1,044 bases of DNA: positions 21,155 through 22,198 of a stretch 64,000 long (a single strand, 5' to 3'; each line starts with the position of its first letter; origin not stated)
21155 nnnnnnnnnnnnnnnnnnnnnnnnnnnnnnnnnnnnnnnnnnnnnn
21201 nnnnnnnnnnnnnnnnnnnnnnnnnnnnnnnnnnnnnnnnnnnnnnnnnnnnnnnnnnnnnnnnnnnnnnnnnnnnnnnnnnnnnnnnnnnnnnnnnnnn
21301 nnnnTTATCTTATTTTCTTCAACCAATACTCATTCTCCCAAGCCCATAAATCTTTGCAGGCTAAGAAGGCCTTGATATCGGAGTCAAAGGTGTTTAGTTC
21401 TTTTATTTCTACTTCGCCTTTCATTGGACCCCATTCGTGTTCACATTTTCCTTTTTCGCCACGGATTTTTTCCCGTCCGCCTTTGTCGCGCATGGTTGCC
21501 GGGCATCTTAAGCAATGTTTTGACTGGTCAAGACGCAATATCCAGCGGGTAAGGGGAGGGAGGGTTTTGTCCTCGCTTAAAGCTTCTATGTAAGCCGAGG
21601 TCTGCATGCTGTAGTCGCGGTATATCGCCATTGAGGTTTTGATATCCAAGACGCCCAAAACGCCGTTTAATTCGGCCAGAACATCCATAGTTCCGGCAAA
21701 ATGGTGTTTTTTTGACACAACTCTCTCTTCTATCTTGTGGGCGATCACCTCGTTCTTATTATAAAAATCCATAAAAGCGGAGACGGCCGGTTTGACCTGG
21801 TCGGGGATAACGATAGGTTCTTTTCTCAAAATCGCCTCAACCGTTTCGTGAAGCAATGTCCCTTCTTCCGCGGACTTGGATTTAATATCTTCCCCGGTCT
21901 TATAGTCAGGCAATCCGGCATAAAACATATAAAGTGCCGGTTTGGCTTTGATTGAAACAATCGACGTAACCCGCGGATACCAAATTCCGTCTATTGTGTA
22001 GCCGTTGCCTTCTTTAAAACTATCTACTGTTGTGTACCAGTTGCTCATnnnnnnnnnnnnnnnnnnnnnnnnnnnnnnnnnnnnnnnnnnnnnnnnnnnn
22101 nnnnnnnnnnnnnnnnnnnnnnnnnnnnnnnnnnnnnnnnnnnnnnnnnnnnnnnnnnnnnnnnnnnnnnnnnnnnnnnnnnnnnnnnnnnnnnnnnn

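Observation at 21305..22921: Two-nuclease operon (PolB-exo-like 3'-5' exonuclease + Cas4/RecB-like Fe-S PD-(D/E)xK nuclease) beside the R-M island, with an elaborate palindromic control region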

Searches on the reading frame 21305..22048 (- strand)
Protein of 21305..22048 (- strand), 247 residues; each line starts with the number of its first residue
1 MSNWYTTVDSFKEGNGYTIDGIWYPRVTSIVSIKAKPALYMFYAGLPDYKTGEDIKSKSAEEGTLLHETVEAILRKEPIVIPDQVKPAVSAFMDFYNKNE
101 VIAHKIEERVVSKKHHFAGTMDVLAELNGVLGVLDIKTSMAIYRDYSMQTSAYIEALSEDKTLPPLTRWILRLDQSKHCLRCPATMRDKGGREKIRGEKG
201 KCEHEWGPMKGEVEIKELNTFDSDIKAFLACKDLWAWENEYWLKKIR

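Call 3: search_protein_families(library=pfam, proteins=[window:21305-22048:-], max_evalue=0.1)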
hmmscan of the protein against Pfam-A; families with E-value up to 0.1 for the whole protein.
window:21305-22048:- (247 aa): 2 families
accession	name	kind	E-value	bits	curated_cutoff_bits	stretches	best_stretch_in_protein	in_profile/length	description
PF12705.13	PDDEXK_1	-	0.0036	17.7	22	0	115-175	122-191/247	PD-(D/E)XK nuclease superfamily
PF10926.14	DUF2800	-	0.032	13.9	21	1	52-110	25-80/368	Protein of unknown function (DUF2800)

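Call 4: search_protein_families(library=ncbifam, proteins=[window:21305-22048:-], max_evalue=0.1)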
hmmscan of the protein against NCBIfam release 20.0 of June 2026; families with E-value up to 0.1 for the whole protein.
window:21305-22048:- (247 aa): 1 family
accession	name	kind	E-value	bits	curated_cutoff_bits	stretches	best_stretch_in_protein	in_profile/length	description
TIGR00372.1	cas4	equivalog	0.00029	20.7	65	1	103-161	52-113/180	CRISPR-associated protein Cas4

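Call 11: find_homologous_proteins(query=window:21305-22048:-)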
Query window:21305-22048:- (247 aa): 1290 proteins with E <= 0.001 among 1546 candidates; the best 120 are listed.
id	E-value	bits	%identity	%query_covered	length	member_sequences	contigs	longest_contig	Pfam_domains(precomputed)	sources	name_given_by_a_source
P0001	4.4e-154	529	93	99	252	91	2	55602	-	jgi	-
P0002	5.2e-153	526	91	100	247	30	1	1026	-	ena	-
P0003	1.4e-147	508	89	99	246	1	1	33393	-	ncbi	-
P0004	3.3e-147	507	89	99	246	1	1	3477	-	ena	-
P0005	1.2e-146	505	88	99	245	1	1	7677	-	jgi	-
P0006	3.0e-146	504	89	99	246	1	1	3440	-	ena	-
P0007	8.3e-146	502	87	99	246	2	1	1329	-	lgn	-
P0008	2.2e-145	501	88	99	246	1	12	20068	-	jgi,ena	-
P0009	3.4e-145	500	87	99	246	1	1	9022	-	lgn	-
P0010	9.1e-145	499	88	99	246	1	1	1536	-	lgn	-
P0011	1.2e-144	498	85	99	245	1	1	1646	-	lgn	-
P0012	1.3e-143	495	86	99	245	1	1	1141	-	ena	-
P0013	1.7e-143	495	86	99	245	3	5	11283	-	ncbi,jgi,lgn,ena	-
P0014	2.7e-142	491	85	99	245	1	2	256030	-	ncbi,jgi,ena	-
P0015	2.5e-141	487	83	99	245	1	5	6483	-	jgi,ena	-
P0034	5.2e-134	463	80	98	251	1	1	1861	PF12705.14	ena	-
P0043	1.2e-132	459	79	98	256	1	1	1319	PF12705.14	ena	-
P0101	1.2e-111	390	66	99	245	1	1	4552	PF12705.14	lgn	-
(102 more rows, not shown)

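Call 13: search_solved_structures(query=window:21305-22048:-, max_evalue=10, show_alignments=2)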
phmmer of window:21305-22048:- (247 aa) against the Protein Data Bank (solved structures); distinct sequences matched with E-value up to 10: 4.
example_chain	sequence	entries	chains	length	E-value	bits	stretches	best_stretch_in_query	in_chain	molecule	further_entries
2dyy_A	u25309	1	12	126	0.27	13.9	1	35-108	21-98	UPF0076 protein PH0854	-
3nr1_A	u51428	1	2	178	0.51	13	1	116-179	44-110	HD domain-containing protein 3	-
5vxa_A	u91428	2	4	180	0.75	12.5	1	141-179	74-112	Guanosine-3',5'-bis(diphosphate) 3'-pyrophosphohydrolase MESH1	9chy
4bsx_A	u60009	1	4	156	0.94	12.1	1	158-213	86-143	TIR DOMAIN-CONTAINING ADAPTER MOLECULE 1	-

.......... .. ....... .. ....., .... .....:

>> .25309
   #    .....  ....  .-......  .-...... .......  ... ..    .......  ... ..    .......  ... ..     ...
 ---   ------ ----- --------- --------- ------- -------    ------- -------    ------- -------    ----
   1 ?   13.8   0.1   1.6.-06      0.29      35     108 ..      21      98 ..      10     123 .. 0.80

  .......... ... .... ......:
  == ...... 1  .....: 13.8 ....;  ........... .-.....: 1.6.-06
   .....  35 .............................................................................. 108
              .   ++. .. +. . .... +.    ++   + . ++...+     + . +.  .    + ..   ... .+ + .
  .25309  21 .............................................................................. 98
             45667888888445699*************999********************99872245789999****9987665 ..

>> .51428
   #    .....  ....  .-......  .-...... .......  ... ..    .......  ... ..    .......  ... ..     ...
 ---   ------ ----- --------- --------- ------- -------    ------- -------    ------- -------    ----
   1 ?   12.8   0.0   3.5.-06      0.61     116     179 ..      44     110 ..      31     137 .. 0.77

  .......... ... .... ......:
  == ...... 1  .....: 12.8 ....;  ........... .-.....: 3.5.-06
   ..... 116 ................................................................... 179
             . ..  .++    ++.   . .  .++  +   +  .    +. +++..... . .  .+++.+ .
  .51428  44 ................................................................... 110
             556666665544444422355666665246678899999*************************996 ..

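Call 20: find_related_loci(query=A1, collection=genome_contigs, flank=6000)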
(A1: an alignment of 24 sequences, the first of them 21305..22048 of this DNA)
Query A1 (247 aa) in genome_contigs; peptide patterns used: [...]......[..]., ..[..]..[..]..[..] (x = any residue, [..] = any of these).
179 stretches matched a pattern; 156 encode a relative of the query (tblastn E <= 1e-3); the best 80 are kept; 80 distinct loci.
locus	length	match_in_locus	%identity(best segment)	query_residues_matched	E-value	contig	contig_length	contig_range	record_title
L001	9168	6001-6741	93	1-247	3e-159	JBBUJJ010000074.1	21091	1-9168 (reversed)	MAG: Patescibacteria group bacterium isolate H41-bin108_1 H41_bin108_1_000000000074, whole genome shotgun sequence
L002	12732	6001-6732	93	4-247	2e-157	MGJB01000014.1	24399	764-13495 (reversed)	MAG: Candidatus Yanofskybacteria bacterium RIFCSPHIGHO2_01_FULL_41_26 rifcsphigho2_01_scaffold_6168, whole genome shotgu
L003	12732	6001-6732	89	4-247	2e-152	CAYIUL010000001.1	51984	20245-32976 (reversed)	MAG TPA_asm: uncultured Candidatus Saccharibacteria bacterium isolate ERP119705_co5_417 genome assembly, contig: NODE_57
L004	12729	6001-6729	89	4-246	3e-152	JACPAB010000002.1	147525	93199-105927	MAG: Candidatus Yanofskybacteria bacterium isolate NC_groundwater_220_Ag_S-0.1um_46_18 S4_GD2017_2_S1_scaffold_229, whol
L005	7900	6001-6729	89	4-246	5e-152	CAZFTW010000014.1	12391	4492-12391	MAG TPA_asm: uncultured Candidatus Saccharibacteria bacterium isolate binchicken_co227_337 genome assembly, contig: NODE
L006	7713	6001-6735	89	3-247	5e-151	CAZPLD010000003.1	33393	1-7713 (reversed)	MAG TPA_asm: uncultured Candidatus Saccharibacteria bacterium isolate binchicken_co227_99 genome assembly, contig: NODE_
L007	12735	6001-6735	87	3-247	5e-149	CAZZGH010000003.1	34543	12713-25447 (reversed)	MAG TPA_asm: uncultured Candidatus Saccharibacteria bacterium isolate binchicken_co38_350 genome assembly, contig: NODE_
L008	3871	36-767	86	4-247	7e-151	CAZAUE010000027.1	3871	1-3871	MAG TPA_asm: uncultured Candidatus Saccharibacteria bacterium isolate SRP050083_co1_186 genome assembly, contig: NODE_15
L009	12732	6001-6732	84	4-247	8e-147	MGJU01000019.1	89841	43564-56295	MAG: Candidatus Yanofskybacteria bacterium RIFCSPHIGHO2_02_FULL_43_17 rifcsphigho2_02_scaffold_567, whole genome shotgun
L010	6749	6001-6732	86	4-247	9e-147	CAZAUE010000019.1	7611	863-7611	MAG TPA_asm: uncultured Candidatus Saccharibacteria bacterium isolate SRP050083_co1_186 genome assembly, contig: NODE_51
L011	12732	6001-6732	81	3-246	8e-142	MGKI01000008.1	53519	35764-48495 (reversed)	MAG: Candidatus Yanofskybacteria bacterium RIFCSPLOWO2_01_FULL_42_49 rifcsplowo2_01_scaffold_3784, whole genome shotgun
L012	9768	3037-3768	82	3-246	2e-141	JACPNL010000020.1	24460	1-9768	MAG: Candidatus Yanofskybacteria bacterium isolate NC_groundwater_574_Ag_S-0.1um_43_12 S35_SO-1_scaffold_385772, whole g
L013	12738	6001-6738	80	1-246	4e-140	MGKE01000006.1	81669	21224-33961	MAG: Candidatus Yanofskybacteria bacterium RIFCSPLOWO2_01_FULL_39_28 rifcsplowo2_01_scaffold_205, whole genome shotgun s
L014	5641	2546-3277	79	4-246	3e-137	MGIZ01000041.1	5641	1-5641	MAG: Candidatus Yanofskybacteria bacterium RIFCSPHIGHO2_01_FULL_39_8b rifcsphigho2_01_scaffold_45026, whole genome shotg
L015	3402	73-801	77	4-246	3e-140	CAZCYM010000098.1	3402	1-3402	MAG TPA_asm: uncultured Candidatus Saccharibacteria bacterium isolate binchicken_co38_519 genome assembly, contig: NODE_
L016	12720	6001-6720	79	4-243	2e-133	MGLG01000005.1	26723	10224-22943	MAG: Candidatus Yanofskybacteria bacterium RIFOXYD1_FULL_42_10 rifoxyd1_full_scaffold_1402, whole genome shotgun sequenc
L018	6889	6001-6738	74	1-246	7e-132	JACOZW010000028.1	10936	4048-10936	MAG: Candidatus Yanofskybacteria bacterium isolate NC_groundwater_215_Ag_S-0.1um_42_10 S4_GD2017_2_S1_scaffold_4100, who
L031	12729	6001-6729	63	4-246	9e-108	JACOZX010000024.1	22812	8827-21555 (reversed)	MAG: Candidatus Yanofskybacteria bacterium isolate NC_groundwater_216_Ag_S-0.1um_42_16 S4_GD2017_2_S1_scaffold_4758, who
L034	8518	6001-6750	64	4-247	1e-105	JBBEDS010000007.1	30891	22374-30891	MAG: Candidatus Paceibacterota bacterium isolate LejiaF_44_27 Lejia_F_2167_length_30891_cov_15, whole genome shotgun seq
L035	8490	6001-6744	64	4-246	2e-105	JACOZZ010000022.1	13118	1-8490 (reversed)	MAG: Candidatus Yanofskybacteria bacterium isolate NC_groundwater_218_Ag_S-0.1um_43_10 S4_GD2017_2_S1_scaffold_6060, who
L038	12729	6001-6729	61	4-246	5e-104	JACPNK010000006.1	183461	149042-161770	MAG: Candidatus Yanofskybacteria bacterium isolate NC_groundwater_573_Ag_S-0.1um_42_50 S35_SO-1_scaffold_115732, whole g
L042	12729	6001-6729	61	4-247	6e-103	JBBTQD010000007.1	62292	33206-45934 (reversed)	MAG: Patescibacteria group bacterium isolate H51-bin021_1 H51_bin021_1_000000000007, whole genome shotgun sequence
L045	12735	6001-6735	58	2-247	6e-101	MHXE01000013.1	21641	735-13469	MAG: Parcubacteria group bacterium RIFCSPHIGHO2_02_FULL_40_12 rifcsphigho2_02_scaffold_3755, whole genome shotgun sequen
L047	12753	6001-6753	76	4-246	5e-133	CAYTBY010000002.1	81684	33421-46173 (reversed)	MAG TPA_asm: uncultured Candidatus Saccharibacteria bacterium isolate SRP178908_co1_2 genome assembly, contig: NODE_138_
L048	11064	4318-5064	59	3-246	1e-99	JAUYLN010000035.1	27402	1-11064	MAG: bacterium isolate C24_metabat.bin.36 C24_k141_406994, whole genome shotgun sequence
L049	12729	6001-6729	58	4-247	8e-99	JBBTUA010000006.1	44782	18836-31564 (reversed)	MAG: Patescibacteria group bacterium isolate H51-bin010_1 H51_bin010_1_000000000006, whole genome shotgun sequence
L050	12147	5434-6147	61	1-238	1e-98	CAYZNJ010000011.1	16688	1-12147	MAG TPA_asm: uncultured Candidatus Saccharibacteria bacterium isolate SRP269290_co1_1157 genome assembly, contig: NODE_4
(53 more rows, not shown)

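Call 38: predict_structure(alignment_id=A1)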
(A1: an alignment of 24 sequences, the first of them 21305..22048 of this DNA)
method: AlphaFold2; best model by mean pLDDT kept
length: 247 residues; sequences in the alignment: 24
mean_pLDDT: 76.1   pTM: 0.70
mean pLDDT of the five models: 76.1, 63.5, 62.6, 61.7, 60.1
residues with pLDDT >= 90: 83; 70-90: 75; 50-70: 55; < 50: 34
segments of 3 or more residues with pLDDT < 50: 1-4, 24-41, 56-62
pLDDT, mean of each block of 10 residues (from residue 1): 52 56 47 45 55 48 73 92 90 96 89 76 95 87 70 91 93 90 83 79 89 90 83 67 63
secondary structure, 60 per line:
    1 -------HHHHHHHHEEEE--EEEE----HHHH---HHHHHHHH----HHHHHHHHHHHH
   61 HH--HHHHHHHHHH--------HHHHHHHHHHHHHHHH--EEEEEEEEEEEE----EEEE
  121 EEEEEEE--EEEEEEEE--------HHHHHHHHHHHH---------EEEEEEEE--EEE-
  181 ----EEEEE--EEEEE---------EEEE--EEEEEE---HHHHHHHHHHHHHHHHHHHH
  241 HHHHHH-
elements in order: H8-15 E16-19 E22-25 H30-33 H37-44 H49-62 H65-74 H83-98 E101-112 E117-127 E130-137 H146-157 E167-174 E177-179 E185-189 E192-196 E206-209 E212-217 H221-246
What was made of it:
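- The structure model is of moderate quality (pLDDT 76, call 38).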

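Call 41: search_protein_representatives(alignment_id=A1)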
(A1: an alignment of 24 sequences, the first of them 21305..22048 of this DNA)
Query: 24 sequences, 246 profile positions. Proteins with E-value up to 0.001 (for the whole library): 9244; up to 1e-10: 1935; up to 1e-30: 34. The best 150 are listed.
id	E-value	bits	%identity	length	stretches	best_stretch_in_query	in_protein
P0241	5.8e-81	287.9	-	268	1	2-245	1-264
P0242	6.1e-80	284.5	-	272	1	3-245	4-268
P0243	4.4e-76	271.9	-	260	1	6-246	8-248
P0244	5.2e-75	268.4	-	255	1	6-245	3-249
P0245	2.7e-73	262.8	-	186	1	65-245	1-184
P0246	6.5e-73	261.5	-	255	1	7-245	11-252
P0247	3.1e-72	259.3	-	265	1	5-245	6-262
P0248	1.5e-70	253.8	-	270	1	4-245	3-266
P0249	2.1e-65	236.9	-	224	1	4-184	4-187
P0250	7.3e-65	235.2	-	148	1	2-149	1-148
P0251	6.0e-62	225.6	-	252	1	6-245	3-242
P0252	2.5e-61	223.6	-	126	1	120-245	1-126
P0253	3.2e-61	223.3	-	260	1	8-245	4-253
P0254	1.9e-58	214.2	-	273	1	71-245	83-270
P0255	4.1e-53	196.7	-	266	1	3-198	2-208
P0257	2.0e-48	181.3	-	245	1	10-245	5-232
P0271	1.4e-31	126.1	-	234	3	49-176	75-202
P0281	1.8e-26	109.4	-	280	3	56-177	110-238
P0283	4.0e-26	108.3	-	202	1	15-175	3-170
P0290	9.5e-25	103.8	-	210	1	12-186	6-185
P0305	9.7e-23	97.2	-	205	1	13-176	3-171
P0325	1.7e-21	93.1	-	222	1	15-237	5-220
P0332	3.5e-21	92.1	-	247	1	14-175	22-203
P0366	6.7e-20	87.9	-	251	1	16-199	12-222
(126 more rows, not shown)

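Call 42: search_protein_families(library=pfam, proteins=[P0241, P0257, P0271, P0281, P0283, P0290, P0305, P0325, P0332, P0366], max_evalue=0.01)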
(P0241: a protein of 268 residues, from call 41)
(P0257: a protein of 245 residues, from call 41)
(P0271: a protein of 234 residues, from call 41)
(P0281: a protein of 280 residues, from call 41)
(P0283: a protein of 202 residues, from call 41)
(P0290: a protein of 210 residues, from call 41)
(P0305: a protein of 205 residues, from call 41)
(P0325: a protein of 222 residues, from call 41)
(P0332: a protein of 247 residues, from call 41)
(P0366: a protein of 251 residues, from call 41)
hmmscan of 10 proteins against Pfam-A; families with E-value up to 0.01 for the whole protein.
P0241 (268 aa): 1 family
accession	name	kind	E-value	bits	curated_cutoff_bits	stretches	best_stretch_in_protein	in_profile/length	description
PF12705.13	PDDEXK_1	-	0.00069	20.1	22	0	94-161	105-173/247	PD-(D/E)XK nuclease superfamily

P0257 (245 aa): 2 families
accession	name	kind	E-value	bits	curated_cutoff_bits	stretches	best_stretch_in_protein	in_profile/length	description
PF12705.13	PDDEXK_1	-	4.4e-07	30.5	22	1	103-160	124-190/247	PD-(D/E)XK nuclease superfamily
PF01930.23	Cas_Cas4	-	0.0045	17.5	22.7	1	104-151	53-99/160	Domain of unknown function DUF83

P0271 (234 aa): 2 families
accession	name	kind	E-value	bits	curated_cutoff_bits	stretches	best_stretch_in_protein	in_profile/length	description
PF12705.13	PDDEXK_1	-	9.8e-09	35.9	22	1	124-203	109-194/247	PD-(D/E)XK nuclease superfamily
PF10926.14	DUF2800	-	0.00024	20.9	21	0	127-181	103-159/368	Protein of unknown function (DUF2800)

P0281 (280 aa): 1 family
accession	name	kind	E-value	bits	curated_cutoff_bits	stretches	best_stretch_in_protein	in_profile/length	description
PF12705.13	PDDEXK_1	-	6.9e-06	26.6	22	1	139-236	83-192/247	PD-(D/E)XK nuclease superfamily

P0283 (202 aa): 2 families
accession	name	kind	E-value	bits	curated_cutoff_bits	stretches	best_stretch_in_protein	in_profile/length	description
PF12705.13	PDDEXK_1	-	0.00013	22.5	22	1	71-184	83-210/247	PD-(D/E)XK nuclease superfamily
PF18263.7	MCM6_C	-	0.0093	16.6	23.7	0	21-107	32-105/107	MCM6 C-terminal winged-helix domain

P0290 (210 aa): 1 family
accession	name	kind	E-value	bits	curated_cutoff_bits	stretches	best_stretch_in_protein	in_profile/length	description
PF12705.13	PDDEXK_1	-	0.00024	21.6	22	1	112-173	125-191/247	PD-(D/E)XK nuclease superfamily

P0305 (205 aa): 2 families
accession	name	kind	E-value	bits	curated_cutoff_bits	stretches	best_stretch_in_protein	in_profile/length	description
PF12705.13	PDDEXK_1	-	0.00049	20.5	22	1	41-188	54-214/247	PD-(D/E)XK nuclease superfamily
PF20960.2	Bag6_BAGS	-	0.0016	19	22.9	0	24-42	32-50/53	Bag6, BAG-similar domain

P0325 (222 aa): 1 family
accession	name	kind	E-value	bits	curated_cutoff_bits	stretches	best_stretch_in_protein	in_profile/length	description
PF12705.13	PDDEXK_1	-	0.00032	21.1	22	0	112-193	125-196/247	PD-(D/E)XK nuclease superfamily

P0332 (247 aa): 1 family
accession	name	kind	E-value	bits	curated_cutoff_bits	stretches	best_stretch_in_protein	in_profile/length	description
PF12705.13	PDDEXK_1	-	0.00021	21.7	22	0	118-223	101-214/247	PD-(D/E)XK nuclease superfamily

P0366 (251 aa): 1 family
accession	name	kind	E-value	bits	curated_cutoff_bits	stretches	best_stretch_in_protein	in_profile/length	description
PF12705.13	PDDEXK_1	-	1.5e-08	35.3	22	1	72-197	35-191/247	PD-(D/E)XK nuclease superfamily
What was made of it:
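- On RecB-like PD-(D/E)xK nuclease (PF12705 clan): Family relatives P0257, P0271 and P0366 pass with 30-36 bits (call 42)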

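Call 43: fold_search(model_id=the predicted structure, library=pdb)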
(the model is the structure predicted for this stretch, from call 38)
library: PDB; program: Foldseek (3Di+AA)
matches with E <= 10: 309; with E <= 0.001: 9
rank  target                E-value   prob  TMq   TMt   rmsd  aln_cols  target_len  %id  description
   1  5zyv_A                1.1e-07  1.00  0.46  0.56   8.3       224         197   14  Crystal structure of human MGME1 with single strand DNA2 and Ca2+ (released 2018-09-19)
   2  5zyt_C                1.1e-07  1.00  0.46  0.51   9.0       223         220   16  Crystal structure of human MGME1 with 3' overhang double strand DNA3 (released 2018-09-19)
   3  5zyu_A                1.3e-07  1.00  0.47  0.51   9.3       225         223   16  The crystal structure of humanMGME1 with single strand DNA2 (released 2018-09-19)
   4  5zyt_A                3.3e-07  1.00  0.46  0.51   8.9       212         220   16  Crystal structure of human MGME1 with 3' overhang double strand DNA3 (released 2018-09-19)
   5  5zyt_D                4.7e-07  1.00  0.46  0.51   7.9       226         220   16  Crystal structure of human MGME1 with 3' overhang double strand DNA3 (released 2018-09-19)
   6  8xa9_B                8.5e-07  1.00  0.47  0.53   8.4       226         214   15  Human MGME1 in complex with 5'-overhang DNA (released 2024-03-20)
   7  5zyt_B                1.4e-06  1.00  0.46  0.51  15.1       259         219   15  Crystal structure of human MGME1 with 3' overhang double strand DNA3 (released 2018-09-19)
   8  8xa9_A                2.1e-06  1.00  0.46  0.52   8.7       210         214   15  Human MGME1 in complex with 5'-overhang DNA (released 2024-03-20)
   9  5zyw                  8.0e-06  1.00  0.43  0.45   9.2       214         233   16  The crystal structure of apo-HsMGME1 with Mn2+ (released 2018-09-19)
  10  3h4r                  5.5e-03  0.99  0.40  0.44   7.3       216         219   12  Crystal structure of E. coli RecE exonuclease (released 2009-05-26)
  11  6ppr_A                1.1e-02  0.92  0.29  0.10  12.1       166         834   14  Cryo-EM structure of AdnA(D934A)-AdnB(D1014A) in complex with AMPPNP and DNA (released 2019-11-20)
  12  3fov                  2.3e-02  0.96  0.24  0.47   4.2        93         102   16  Crystal structure of protein RPA0323 of unknown function from Rhodopseudomonas palustris (released 2009-01-13)
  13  9kqh_A                2.4e-02  0.77  0.27  0.11   7.8       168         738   11  Crystal structure of Finegoldia magna DinG in complex with ssDNA and ADPNP (released 2025-12-03)
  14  8ibw_C                2.6e-02  0.77  0.21  0.07   6.1       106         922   15  Structure of R2 with 3'UTR and DNA in binding state (released 2023-09-20)
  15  8d3l_J                2.7e-02  0.91  0.24  0.27   9.5       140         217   11  Type I-C Cas4-Cas1-Cas2 complex bound to a PAM/PAM prespacer (released 2022-11-02)
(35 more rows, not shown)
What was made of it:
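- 21305..22048 (-): PDEXK: an MGME1-like, phage-exonuclease-like RecB-family PD-(D/E)xK nuclease with a C-terminal CxxC...CxH insert, 247 aa. The top Foldseek PDB hits are human MGME1 (E 1e-7), followed by RecE, AdnAB, Cas4 and Dna2 (call 43).
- On MGME1-like exonucleases: Foldseek E 1e-7, probability 1.0, TM 0.46-0.56 (call 43).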
